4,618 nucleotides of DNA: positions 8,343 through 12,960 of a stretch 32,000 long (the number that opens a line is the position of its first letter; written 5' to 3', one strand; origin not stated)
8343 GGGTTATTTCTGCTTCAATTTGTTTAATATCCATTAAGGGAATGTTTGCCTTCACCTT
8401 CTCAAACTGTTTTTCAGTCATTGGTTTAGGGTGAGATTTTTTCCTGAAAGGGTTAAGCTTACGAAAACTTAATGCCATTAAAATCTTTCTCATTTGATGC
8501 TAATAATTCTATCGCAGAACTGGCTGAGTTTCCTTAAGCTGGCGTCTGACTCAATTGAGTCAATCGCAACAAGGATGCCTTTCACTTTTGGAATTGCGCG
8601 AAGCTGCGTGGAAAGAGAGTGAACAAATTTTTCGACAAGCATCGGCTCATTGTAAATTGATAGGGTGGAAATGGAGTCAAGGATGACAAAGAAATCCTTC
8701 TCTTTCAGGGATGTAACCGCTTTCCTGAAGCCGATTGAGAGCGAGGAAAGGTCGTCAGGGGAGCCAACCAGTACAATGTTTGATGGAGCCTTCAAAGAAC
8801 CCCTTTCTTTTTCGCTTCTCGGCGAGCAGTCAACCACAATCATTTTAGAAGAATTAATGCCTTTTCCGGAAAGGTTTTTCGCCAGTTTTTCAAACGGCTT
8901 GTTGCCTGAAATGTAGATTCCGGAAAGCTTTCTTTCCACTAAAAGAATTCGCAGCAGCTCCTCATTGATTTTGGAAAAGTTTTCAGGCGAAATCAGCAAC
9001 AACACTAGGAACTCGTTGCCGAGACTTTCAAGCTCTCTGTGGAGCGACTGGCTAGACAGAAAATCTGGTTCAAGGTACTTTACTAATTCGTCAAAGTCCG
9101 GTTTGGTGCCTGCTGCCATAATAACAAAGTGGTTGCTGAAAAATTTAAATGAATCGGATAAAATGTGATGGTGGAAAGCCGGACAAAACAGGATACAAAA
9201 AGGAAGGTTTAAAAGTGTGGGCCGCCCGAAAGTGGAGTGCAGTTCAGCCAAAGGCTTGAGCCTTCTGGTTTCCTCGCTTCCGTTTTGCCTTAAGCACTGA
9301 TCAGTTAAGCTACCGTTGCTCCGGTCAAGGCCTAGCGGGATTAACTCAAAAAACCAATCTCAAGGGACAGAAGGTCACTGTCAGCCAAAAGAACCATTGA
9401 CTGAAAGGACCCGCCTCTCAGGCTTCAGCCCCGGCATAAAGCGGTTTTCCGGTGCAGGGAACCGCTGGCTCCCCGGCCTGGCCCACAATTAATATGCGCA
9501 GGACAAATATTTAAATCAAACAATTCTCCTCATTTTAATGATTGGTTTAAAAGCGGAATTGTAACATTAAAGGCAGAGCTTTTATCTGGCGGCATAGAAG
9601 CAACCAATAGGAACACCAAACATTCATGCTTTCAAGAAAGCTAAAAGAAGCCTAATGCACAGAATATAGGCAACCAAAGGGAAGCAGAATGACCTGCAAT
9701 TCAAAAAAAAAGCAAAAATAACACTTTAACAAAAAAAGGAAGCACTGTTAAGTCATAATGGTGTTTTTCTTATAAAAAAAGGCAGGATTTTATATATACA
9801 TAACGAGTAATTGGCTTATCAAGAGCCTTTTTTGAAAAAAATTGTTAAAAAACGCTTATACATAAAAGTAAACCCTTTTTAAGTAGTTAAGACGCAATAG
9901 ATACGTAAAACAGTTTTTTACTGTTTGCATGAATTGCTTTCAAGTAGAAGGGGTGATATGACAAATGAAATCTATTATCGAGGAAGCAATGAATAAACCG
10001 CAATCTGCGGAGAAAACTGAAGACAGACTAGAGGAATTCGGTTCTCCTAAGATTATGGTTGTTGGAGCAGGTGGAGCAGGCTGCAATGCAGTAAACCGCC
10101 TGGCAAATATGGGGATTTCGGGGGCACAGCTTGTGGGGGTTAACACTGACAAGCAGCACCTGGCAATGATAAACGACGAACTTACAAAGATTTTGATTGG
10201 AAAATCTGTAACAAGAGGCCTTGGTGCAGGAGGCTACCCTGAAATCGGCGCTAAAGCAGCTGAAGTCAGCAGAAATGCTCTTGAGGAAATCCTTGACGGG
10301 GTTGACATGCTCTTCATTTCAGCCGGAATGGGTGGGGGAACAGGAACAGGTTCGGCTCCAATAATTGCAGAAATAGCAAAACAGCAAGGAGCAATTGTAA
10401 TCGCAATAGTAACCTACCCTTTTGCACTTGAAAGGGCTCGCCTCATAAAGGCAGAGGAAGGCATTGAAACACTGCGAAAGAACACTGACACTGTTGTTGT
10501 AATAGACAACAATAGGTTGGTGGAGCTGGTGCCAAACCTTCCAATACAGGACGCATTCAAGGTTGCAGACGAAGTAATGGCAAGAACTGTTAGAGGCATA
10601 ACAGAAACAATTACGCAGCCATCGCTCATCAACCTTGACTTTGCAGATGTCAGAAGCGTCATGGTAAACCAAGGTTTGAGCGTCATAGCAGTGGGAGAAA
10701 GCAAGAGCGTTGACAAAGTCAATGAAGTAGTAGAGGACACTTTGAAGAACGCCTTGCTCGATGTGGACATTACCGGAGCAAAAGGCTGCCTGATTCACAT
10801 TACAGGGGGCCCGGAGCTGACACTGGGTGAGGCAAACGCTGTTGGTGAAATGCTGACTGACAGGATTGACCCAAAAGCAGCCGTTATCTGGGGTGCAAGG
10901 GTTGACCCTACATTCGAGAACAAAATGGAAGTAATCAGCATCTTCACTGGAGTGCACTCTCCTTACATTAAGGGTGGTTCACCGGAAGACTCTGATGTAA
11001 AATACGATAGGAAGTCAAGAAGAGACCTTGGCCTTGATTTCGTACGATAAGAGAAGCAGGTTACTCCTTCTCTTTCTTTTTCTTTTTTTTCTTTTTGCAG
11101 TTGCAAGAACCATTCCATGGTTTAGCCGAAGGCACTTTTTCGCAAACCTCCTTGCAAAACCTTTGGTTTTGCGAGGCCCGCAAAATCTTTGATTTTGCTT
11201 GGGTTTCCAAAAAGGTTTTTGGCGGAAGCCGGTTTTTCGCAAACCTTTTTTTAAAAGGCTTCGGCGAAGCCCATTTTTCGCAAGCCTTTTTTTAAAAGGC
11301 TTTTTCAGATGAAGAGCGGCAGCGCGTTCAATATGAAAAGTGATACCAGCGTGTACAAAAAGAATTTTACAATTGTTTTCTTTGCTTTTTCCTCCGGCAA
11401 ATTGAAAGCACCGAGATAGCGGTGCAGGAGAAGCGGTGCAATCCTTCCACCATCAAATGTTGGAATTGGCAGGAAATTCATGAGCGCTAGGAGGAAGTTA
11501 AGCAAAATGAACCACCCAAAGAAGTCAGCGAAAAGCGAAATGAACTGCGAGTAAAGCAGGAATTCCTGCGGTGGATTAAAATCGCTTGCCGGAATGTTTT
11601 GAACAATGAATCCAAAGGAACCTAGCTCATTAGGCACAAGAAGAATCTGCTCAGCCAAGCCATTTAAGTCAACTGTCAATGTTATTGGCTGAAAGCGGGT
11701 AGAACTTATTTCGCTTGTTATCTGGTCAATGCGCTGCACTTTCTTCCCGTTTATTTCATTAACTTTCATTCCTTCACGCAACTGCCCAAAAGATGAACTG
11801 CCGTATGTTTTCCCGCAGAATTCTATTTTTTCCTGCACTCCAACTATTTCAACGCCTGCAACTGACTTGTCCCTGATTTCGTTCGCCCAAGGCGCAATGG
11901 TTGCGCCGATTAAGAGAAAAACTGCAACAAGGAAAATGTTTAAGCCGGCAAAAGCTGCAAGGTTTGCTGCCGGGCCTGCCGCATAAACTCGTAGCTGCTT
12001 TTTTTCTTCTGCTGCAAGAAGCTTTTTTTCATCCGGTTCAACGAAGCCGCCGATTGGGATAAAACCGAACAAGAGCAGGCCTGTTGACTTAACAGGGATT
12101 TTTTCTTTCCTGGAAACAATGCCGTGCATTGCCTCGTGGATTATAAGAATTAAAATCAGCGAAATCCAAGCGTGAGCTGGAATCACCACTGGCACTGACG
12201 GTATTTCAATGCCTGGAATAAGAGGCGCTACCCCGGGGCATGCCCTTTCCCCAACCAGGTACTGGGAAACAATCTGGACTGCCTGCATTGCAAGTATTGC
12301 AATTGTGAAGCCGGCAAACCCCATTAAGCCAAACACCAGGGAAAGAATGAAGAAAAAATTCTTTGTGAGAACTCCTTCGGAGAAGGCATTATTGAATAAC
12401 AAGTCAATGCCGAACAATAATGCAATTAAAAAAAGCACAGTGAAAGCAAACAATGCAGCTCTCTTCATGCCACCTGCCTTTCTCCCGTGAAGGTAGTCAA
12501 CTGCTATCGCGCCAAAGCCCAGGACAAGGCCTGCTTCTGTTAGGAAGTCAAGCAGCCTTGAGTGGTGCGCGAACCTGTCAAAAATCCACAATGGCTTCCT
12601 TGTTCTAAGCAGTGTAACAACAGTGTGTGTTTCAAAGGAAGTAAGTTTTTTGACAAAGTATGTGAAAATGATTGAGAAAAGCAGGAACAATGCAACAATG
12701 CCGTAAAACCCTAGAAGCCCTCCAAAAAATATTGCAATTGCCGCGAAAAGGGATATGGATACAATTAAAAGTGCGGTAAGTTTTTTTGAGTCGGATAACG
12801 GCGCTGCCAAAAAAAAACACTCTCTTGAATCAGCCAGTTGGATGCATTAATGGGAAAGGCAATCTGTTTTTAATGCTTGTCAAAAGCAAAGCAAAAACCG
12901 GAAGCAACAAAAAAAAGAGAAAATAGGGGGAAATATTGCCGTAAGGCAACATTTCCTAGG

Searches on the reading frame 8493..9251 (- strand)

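Call 9: search_protein_families(library=pfam, proteins=[window:8493-9251:-], max_evalue=0.01)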
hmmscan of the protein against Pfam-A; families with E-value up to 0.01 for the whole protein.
window:8493-9251:- (253 aa): 2 families
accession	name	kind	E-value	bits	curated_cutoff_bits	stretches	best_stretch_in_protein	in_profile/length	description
PF24336.1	DUF7504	-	3e-07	31.5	27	1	135-250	57-177/179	Family of unknown function (DUF7504)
PF06745.19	ATPase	-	4.1e-05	23.5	26.6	1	110-244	50-178/231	KaiC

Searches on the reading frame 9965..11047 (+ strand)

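Call 9: search_protein_families(library=pfam, proteins=[window:9965-11047:+], max_evalue=0.01)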
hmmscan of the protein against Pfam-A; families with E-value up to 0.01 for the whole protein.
window:9965-11047:+ (361 aa): 4 families
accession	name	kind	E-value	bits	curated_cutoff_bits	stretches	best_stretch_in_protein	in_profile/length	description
PF00091.31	Tubulin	-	2.6e-44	152.2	33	1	29-189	1-189/190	Tubulin/FtsZ family, GTPase domain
PF12327.13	FtsZ_C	-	1.7e-28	99.2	27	1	237-330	1-94/95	FtsZ family, C-terminal domain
PF00899.27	ThiF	-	0.0002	21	28.1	1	19-54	12-47/238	ThiF family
PF21800.4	KH_KRR1_2nd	-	0.00022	21.6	27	0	232-262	43-73/91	KRR1 small subunit processome component, second KH domain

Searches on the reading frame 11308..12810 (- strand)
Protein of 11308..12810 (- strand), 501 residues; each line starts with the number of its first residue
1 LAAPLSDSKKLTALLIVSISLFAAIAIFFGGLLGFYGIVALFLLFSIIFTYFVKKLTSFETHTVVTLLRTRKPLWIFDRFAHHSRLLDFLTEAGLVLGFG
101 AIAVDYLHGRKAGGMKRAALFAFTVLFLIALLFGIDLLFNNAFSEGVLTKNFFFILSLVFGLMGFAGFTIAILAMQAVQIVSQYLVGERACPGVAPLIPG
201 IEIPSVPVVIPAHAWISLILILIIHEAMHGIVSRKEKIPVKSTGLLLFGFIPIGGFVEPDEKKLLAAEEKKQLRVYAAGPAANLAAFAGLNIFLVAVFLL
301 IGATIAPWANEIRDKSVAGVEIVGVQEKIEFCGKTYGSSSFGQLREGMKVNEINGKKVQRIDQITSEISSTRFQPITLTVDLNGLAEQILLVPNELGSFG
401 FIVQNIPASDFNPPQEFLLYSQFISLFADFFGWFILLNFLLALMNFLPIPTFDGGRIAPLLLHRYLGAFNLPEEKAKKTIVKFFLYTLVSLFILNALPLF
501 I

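Call 9: search_protein_families(library=pfam, proteins=[window:11308-12810:-], max_evalue=0.01)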
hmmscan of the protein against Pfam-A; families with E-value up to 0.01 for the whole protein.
window:11308-12810:- (501 aa): 1 family
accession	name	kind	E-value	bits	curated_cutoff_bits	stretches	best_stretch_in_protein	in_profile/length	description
PF02163.28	Peptidase_M50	-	1.2e-23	84.1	27.2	1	215-489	3-219/221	Peptidase family M50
